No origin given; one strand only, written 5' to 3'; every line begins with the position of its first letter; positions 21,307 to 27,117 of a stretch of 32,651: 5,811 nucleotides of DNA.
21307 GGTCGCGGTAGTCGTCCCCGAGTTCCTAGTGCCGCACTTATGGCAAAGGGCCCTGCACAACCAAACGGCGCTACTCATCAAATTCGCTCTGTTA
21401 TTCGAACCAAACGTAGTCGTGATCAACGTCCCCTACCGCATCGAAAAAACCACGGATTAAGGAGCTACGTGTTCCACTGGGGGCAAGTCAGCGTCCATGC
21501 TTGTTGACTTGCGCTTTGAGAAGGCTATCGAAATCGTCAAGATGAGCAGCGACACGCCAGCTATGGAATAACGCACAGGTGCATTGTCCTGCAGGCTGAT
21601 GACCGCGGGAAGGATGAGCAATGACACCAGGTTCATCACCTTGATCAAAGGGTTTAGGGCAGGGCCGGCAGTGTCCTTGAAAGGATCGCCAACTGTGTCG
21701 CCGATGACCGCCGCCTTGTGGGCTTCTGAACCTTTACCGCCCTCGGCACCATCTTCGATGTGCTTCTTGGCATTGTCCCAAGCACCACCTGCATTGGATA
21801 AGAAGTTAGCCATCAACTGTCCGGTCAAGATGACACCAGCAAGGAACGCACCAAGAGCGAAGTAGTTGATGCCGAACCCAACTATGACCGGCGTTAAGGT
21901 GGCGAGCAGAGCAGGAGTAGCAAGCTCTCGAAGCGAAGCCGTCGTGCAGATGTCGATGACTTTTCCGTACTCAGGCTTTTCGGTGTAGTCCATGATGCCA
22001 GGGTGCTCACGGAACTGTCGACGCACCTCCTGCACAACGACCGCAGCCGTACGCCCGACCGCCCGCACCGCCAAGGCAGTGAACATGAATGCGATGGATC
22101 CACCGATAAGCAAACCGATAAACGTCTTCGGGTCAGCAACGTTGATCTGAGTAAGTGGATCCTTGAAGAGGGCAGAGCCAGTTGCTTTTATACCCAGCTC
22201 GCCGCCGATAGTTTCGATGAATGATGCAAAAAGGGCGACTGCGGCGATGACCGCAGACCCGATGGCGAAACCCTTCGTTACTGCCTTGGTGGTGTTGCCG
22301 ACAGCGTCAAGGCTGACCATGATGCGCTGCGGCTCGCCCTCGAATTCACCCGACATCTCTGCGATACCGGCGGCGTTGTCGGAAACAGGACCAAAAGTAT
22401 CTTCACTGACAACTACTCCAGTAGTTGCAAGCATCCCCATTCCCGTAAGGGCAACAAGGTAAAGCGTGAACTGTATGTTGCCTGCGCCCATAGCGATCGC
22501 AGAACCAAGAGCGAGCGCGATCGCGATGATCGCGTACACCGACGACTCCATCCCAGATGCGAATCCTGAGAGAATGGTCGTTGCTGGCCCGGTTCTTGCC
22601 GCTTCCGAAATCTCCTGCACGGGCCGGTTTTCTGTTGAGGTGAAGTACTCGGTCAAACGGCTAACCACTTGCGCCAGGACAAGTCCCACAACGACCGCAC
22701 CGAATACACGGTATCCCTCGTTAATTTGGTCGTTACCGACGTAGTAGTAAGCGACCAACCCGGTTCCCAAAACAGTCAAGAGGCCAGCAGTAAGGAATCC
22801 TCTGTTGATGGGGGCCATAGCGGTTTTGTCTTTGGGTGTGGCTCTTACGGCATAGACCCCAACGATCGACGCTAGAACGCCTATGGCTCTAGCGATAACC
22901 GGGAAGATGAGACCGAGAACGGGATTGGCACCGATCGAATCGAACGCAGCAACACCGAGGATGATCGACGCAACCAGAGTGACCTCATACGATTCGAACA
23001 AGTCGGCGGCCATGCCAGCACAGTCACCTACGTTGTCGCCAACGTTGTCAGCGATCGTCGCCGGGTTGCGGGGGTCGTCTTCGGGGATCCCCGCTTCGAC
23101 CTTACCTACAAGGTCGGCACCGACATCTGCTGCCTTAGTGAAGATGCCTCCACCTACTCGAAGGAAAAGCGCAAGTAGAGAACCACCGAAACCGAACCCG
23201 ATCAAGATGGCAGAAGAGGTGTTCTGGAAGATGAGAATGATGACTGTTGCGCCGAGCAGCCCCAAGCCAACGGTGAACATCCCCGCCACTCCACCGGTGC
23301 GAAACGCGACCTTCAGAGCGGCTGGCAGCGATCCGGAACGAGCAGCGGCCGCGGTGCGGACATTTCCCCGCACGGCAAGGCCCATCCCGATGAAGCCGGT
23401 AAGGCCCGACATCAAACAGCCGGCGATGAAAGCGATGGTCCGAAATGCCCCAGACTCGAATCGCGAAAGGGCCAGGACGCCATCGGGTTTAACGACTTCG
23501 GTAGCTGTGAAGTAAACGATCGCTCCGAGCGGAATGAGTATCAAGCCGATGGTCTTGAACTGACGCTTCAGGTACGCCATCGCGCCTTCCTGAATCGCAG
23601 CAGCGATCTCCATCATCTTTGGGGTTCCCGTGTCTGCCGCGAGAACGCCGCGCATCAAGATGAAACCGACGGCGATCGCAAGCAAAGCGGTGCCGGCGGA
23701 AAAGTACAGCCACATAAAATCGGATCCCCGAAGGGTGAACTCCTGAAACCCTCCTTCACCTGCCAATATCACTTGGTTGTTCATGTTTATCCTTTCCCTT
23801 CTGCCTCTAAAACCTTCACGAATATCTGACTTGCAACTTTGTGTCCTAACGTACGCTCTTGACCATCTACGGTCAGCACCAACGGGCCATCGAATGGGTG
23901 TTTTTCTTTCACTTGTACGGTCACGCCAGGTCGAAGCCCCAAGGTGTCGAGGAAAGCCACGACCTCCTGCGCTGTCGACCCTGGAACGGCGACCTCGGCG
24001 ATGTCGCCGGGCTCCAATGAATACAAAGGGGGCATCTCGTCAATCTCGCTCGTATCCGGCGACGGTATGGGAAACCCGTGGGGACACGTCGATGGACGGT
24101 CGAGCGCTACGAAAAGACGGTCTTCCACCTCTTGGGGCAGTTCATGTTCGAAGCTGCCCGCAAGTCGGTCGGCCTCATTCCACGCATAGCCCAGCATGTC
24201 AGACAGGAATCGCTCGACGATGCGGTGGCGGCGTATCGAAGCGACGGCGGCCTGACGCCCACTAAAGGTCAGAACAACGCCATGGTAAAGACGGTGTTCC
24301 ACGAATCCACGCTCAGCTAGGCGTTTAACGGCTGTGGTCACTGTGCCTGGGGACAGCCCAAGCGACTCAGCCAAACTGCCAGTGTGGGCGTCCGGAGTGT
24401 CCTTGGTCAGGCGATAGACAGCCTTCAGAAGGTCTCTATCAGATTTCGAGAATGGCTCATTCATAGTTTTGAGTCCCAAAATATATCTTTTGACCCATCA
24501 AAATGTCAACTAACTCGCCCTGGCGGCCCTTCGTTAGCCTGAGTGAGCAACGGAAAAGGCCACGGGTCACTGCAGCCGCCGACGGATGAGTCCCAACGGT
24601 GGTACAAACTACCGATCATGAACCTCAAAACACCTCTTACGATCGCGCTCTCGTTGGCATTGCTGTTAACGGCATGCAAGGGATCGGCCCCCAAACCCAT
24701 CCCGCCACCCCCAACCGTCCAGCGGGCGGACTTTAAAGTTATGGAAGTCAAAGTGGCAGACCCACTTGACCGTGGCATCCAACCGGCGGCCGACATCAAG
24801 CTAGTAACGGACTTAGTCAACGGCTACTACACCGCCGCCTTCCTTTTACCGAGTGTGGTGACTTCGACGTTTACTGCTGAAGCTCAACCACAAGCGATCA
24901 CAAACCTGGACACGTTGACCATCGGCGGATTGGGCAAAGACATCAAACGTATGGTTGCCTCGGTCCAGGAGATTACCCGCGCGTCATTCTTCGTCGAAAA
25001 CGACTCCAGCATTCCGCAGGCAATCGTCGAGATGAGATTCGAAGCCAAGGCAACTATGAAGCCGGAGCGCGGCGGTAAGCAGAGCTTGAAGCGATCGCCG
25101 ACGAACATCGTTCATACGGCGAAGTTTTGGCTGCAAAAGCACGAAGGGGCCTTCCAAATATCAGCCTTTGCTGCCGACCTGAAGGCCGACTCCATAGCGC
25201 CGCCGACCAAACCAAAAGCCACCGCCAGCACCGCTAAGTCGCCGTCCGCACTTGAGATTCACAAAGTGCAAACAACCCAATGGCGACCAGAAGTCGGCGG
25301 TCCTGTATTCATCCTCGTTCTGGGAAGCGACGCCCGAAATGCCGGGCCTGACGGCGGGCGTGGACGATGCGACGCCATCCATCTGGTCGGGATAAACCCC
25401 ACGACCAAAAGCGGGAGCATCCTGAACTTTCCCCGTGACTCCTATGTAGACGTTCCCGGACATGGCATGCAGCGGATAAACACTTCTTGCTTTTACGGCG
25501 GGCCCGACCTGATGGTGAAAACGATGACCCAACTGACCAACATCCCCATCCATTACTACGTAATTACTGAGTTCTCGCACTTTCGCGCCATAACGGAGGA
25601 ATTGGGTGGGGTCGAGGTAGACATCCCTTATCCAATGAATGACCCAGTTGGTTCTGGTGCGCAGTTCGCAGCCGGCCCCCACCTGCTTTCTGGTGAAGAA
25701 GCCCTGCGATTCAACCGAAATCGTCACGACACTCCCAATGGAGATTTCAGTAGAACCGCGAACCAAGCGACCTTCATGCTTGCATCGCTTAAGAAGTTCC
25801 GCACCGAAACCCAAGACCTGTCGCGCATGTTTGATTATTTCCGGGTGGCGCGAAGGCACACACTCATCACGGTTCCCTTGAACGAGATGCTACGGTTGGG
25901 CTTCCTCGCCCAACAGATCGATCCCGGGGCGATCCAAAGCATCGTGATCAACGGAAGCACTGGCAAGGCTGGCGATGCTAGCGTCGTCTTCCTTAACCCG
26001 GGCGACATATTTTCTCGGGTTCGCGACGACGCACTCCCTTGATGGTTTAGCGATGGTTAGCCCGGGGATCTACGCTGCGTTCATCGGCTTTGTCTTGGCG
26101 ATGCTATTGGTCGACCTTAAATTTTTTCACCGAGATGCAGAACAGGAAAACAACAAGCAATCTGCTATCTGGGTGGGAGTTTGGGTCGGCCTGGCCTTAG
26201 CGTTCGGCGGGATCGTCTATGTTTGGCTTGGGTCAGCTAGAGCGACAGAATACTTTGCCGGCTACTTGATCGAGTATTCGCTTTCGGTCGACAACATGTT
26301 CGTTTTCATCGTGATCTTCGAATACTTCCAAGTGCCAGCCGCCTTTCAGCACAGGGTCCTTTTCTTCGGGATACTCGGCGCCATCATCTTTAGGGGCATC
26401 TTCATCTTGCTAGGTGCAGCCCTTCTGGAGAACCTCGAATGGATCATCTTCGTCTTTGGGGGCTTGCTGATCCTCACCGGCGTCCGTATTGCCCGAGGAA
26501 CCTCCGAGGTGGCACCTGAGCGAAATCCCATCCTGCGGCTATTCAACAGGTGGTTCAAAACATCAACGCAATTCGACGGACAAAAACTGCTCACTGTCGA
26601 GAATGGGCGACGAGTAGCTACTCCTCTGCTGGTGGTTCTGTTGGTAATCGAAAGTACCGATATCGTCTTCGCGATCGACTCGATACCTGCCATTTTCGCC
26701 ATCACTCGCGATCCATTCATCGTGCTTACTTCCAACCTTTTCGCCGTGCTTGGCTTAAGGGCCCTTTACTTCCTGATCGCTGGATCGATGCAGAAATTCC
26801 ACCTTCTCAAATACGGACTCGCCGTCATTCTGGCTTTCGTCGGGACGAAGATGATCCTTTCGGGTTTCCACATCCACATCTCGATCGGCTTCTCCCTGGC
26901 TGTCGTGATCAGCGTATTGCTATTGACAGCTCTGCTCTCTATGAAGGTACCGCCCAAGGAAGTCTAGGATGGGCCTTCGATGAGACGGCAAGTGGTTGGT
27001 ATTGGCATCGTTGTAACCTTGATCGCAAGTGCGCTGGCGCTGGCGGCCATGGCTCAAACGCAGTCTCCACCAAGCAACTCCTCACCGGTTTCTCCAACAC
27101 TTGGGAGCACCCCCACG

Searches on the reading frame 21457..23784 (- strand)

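Call 26: search_protein_families(library=pfam, proteins=[window:21457-23784:-], max_evalue=0.001)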
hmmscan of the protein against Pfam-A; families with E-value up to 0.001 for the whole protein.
window:21457-23784:- (775 aa): 1 family
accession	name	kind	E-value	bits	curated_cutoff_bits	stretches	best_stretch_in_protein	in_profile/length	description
PF03030.21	H_PPase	-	1.1e-242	807.8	29.7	1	34-724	1-645/645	Inorganic H+ pyrophosphatase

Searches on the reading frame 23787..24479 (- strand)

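Call 26: search_protein_families(library=pfam, proteins=[window:23787-24479:-], max_evalue=0.001)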
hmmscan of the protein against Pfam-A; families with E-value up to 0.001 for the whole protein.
window:23787-24479:- (230 aa): 6 families
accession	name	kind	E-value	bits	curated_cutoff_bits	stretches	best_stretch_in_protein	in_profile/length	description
PF02742.21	Fe_dep_repr_C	-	9.8e-23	80.4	27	1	73-139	3-69/70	Iron dependent repressor, metal binding and dimerisation domain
PF04023.20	FeoA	-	1.2e-14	54.6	23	1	151-222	2-73/74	FeoA domain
PF01325.25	Fe_dep_repress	-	1.3e-11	45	26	1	12-68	4-60/60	Iron dependent repressor, N-terminal DNA binding domain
PF13412.12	HTH_24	-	7.5e-08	32.3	21.9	1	14-61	5-48/48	Winged helix-turn-helix DNA-binding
PF01047.28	MarR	-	1.6e-06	28.3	24.6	1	28-61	15-48/59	MarR family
PF12802.13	MarR_2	-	1.2e-05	25.8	27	1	31-62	21-52/61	MarR family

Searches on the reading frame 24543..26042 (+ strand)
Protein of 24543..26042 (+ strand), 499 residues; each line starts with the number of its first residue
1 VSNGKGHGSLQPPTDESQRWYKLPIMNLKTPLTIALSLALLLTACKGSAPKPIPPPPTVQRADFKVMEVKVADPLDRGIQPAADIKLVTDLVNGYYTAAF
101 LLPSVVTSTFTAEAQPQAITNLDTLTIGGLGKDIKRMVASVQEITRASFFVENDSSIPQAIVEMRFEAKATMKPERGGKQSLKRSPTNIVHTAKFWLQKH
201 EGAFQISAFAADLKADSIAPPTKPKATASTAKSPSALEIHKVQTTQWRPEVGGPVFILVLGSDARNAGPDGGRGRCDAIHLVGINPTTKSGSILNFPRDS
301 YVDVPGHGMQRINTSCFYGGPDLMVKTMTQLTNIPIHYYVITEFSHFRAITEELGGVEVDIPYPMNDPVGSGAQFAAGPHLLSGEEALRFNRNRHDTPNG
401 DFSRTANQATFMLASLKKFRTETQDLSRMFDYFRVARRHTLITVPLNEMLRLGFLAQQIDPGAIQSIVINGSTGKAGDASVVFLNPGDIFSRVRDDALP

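Call 26: search_protein_families(library=pfam, proteins=[window:24543-26042:+], max_evalue=0.001)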
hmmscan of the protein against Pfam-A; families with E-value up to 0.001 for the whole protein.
window:24543-26042:+ (499 aa): 1 family
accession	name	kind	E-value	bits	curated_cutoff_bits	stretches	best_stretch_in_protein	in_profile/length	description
PF03816.19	LytR_cpsA_psr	-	3.8e-35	121.7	24.6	1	275-419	1-148/150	LytR_cpsA_psr family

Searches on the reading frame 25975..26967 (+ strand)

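Call 26: search_protein_families(library=pfam, proteins=[window:25975-26967:+], max_evalue=0.001)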
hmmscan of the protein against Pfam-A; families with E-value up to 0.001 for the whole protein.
window:25975-26967:+ (330 aa): 1 family
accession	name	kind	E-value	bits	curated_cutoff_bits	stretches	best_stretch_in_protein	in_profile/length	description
PF03741.22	TerC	-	2.5e-49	167.8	27.8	1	94-296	1-177/178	Integral membrane protein TerC family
